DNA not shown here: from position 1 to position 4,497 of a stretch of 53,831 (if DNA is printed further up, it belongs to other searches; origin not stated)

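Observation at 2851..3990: Seven tandem ~50-aa four-cysteine repeats (xDC-x4-6-CK[IL][VA]Y-x8-12-F[VI]DC-x3-4-C) in a giant surface protein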

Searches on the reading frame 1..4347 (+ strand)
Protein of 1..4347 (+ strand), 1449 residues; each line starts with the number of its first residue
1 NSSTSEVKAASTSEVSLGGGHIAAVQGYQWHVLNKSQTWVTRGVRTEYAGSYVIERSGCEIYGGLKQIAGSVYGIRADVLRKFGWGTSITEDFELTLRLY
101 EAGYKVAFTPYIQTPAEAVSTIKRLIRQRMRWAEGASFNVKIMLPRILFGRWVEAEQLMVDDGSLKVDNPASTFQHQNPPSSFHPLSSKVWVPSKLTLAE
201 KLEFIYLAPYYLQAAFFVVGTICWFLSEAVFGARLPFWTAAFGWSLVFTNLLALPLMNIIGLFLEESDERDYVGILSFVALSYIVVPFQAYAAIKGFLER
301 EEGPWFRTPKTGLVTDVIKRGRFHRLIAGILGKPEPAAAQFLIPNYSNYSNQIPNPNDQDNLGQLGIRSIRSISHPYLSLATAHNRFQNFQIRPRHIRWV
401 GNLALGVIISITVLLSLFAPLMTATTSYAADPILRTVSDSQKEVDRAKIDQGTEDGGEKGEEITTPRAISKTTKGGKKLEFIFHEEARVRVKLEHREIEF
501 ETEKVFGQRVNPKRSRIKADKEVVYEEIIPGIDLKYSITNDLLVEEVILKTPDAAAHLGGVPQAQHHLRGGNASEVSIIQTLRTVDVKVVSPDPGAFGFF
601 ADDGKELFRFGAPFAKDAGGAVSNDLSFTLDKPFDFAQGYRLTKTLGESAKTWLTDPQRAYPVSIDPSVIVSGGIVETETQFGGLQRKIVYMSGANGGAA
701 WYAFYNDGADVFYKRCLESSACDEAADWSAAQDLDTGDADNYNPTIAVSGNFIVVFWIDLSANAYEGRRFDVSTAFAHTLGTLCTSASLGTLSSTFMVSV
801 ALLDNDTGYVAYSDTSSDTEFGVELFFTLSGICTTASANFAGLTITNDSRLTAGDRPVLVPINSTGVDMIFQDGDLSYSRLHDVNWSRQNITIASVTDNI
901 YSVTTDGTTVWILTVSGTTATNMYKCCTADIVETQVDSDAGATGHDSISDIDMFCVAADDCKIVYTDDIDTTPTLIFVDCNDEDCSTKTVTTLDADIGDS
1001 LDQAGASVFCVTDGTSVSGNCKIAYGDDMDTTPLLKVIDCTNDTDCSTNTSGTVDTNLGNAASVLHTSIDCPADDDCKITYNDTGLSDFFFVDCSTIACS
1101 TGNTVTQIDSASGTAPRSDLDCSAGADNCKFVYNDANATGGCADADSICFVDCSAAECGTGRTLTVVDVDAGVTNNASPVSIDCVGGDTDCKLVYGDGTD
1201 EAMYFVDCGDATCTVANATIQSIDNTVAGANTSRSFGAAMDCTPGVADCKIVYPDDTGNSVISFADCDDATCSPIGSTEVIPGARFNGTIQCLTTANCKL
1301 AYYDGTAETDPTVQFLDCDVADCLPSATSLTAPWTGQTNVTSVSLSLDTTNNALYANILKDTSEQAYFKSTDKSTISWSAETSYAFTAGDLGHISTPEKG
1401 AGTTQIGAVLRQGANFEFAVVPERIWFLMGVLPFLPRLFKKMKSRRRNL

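Call 7: search_protein_families(library=pfam, proteins=[window:1-4347:+], max_evalue=1)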
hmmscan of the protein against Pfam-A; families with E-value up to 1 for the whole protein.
window:1-4347:+ (1449 aa): 4 families
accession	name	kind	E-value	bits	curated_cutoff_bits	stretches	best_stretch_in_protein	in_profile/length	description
PF13632.12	Glyco_trans_2_3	-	1.7e-15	57.8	27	1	25-246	31-192/198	Glycosyl transferase family group 2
PF13641.12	Glyco_tranf_2_3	-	2.1e-07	31.6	27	1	22-134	116-229/230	Glycosyltransferase like family 2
PF13506.12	Glyco_transf_21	-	0.0021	18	21.7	1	63-133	97-173/174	Glycosyl transferase family 21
PF25778.1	DUF7948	-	0.0059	17.1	27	1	492-550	73-132/214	Domain of unknown function (DUF7948)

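Call 15: search_protein_families(library=ncbifam, proteins=[window:1-4347:+], max_evalue=1)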
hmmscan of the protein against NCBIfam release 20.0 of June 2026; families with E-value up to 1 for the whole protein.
window:1-4347:+ (1449 aa): 7 families
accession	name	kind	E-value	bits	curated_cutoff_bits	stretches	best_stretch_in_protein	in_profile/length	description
NF053846.1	glyco_with_XrtP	equivalog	5.6e-08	31.9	520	1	84-136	246-298/440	XrtP-associated glycosyltransferase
TIGR03937.1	PgaC_IcaA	equivalog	1.3e-07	30.9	422.3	1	53-136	186-270/407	poly-beta-1,6-N-acetyl-D-glucosamine synthase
TIGR03030.1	CelA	equivalog_domain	4.1e-06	25.1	699.1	1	75-136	314-377/714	UDP-forming cellulose synthase catalytic subunit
NF041865.1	EpsU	equivalog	0.0004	19.5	700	1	23-137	152-266/394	exopolysaccharide biosynthesis GT2 family glycosyltransferase EpsU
NF008558.0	PRK11498.1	equivalog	0.0017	16.3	992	1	88-141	453-506/872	UDP-forming cellulose synthase catalytic subunit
TIGR04242.1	nodulat_NodC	equivalog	0.023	13.7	550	1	22-135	161-283/395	chitooligosaccharide synthase NodC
NF047454.1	SphinmyaseLepto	equivalog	0.076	12.3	400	1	666-745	123-200/235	sphingomyelinase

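Call 51: find_related_loci(query=window:1-4347:+, collection=genome_contigs, flank=8000)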
Query window:1-4347:+ (1449 aa) in genome_contigs; peptide patterns used: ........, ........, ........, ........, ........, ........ (x = any residue, [..] = any of these).
263 stretches matched a pattern; 227 encode a relative of the query (tblastn E <= 1e-3); the best 80 are kept; 73 distinct loci.
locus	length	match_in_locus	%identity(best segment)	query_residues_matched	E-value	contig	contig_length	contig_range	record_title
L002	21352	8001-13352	55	21-1446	0e+0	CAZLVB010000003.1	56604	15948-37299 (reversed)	MAG TPA_asm: uncultured Gammaproteobacteria bacterium isolate SRP269290_co3_1053 genome assembly, contig: NODE_418_lengt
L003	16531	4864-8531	49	21-1435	0e+0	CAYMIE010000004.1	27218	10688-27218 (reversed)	MAG TPA_asm: uncultured Gammaproteobacteria bacterium isolate SRP050083_co3_380 genome assembly, contig: NODE_1209_lengt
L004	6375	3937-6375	55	21-873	0e+0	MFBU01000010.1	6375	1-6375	MAG: Candidatus Curtissbacteria bacterium RIFCSPLOWO2_02_41_11 rifcsplowo2_02_sub10_scaffold_2237, whole genome shotgun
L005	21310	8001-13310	54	22-1446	0e+0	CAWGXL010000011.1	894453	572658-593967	MAG: uncultured bacterium isolate MFD09206.bin.2.20 genome assembly, contig: contig_9876, whole genome shotgun sequence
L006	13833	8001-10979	42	22-1446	0e+0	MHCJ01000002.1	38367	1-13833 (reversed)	MAG: Candidatus Chisholmbacteria bacterium RIFCSPHIGHO2_01_FULL_52_32 rifcsphigho2_01_scaffold_2797, whole genome shotgu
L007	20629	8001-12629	50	6-1447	0e+0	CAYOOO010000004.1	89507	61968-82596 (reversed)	MAG TPA_asm: uncultured Gammaproteobacteria bacterium isolate binchicken_co110_106 genome assembly, contig: NODE_673_len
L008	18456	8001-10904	41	21-1440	0e+0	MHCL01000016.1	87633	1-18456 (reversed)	MAG: Candidatus Chisholmbacteria bacterium RIFCSPLOWO2_01_FULL_49_14 rifcsplowo2_01_scaffold_3402, whole genome shotgun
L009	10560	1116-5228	47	1-1447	0e+0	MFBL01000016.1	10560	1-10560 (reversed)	MAG: Candidatus Curtissbacteria bacterium RIFCSPHIGHO2_12_FULL_41_17 rifcsphigho2_12_scaffold_22915, whole genome shotgu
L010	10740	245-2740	40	22-928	2e-179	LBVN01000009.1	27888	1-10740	MAG: Candidatus Woesebacteria bacterium GW2011_GWB1_38_8b UT10_C0009, whole genome shotgun sequence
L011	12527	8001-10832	38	22-1447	1e-169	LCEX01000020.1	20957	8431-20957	MAG: Candidatus Gottesmanbacteria bacterium GW2011_GWC1_43_10 UV55_C0020, whole genome shotgun sequence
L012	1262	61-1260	61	22-476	0e+0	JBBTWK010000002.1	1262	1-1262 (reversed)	MAG: Patescibacteria group bacterium isolate H41-bin145_1 H41_bin145_1_000000000002, whole genome shotgun sequence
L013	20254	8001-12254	48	14-1439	0e+0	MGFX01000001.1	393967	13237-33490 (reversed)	MAG: Candidatus Woesebacteria bacterium RBG_16_42_24 RBG_16_scaffold_1, whole genome shotgun sequence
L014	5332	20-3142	35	1-1433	1e-167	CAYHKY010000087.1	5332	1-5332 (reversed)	MAG TPA_asm: uncultured Gammaproteobacteria bacterium isolate ERP119705_co13_644 genome assembly, contig: NODE_19552_len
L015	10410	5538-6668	60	21-419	6e-152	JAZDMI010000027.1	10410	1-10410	MAG: Candidatus Gottesmanbacteria bacterium isolate MEGAHIT-group-0.642 k141_6893217, whole genome shotgun sequence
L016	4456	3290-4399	59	21-458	4e-155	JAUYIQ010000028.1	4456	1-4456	MAG: Candidatus Curtissbacteria bacterium isolate C24_metabat.bin.101_sub C24_k141_875123, whole genome shotgun sequence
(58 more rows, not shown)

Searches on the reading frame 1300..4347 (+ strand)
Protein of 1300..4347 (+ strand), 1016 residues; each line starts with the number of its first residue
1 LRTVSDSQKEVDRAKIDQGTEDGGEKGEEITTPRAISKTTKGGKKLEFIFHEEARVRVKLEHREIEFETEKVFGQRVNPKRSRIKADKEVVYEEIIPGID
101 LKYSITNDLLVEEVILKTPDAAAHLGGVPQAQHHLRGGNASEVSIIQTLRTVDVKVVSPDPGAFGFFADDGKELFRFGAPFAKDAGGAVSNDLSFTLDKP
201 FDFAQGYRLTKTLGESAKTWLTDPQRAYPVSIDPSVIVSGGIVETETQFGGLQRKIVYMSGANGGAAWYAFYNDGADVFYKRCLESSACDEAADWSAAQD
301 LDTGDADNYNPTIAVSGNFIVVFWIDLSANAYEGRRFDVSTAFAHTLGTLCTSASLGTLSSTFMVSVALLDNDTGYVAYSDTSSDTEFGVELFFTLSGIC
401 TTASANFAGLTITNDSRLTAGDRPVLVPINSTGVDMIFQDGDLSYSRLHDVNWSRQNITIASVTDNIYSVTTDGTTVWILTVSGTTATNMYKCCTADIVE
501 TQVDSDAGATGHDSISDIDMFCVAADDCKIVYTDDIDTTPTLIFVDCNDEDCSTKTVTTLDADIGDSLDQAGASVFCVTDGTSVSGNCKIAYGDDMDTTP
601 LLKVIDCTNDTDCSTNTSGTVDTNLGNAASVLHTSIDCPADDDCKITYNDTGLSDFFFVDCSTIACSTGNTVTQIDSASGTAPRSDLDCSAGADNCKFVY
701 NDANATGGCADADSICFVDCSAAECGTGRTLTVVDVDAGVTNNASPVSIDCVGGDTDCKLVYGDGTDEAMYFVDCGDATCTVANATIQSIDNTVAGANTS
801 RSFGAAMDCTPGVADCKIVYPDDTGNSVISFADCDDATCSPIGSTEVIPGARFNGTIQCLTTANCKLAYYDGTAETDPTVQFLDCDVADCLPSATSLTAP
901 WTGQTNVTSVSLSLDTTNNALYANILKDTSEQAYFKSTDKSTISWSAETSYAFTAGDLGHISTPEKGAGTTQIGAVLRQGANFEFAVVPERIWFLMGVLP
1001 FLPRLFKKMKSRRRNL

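Call 9: search_solved_structures(query=window:1300-4347:+, max_evalue=10)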
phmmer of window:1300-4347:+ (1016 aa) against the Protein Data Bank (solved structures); distinct sequences matched with E-value up to 10: 1.
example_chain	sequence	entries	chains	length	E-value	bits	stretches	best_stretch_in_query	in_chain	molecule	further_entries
2ptf_A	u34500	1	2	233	0.77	10.8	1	709-783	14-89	Uncharacterized protein MTH_863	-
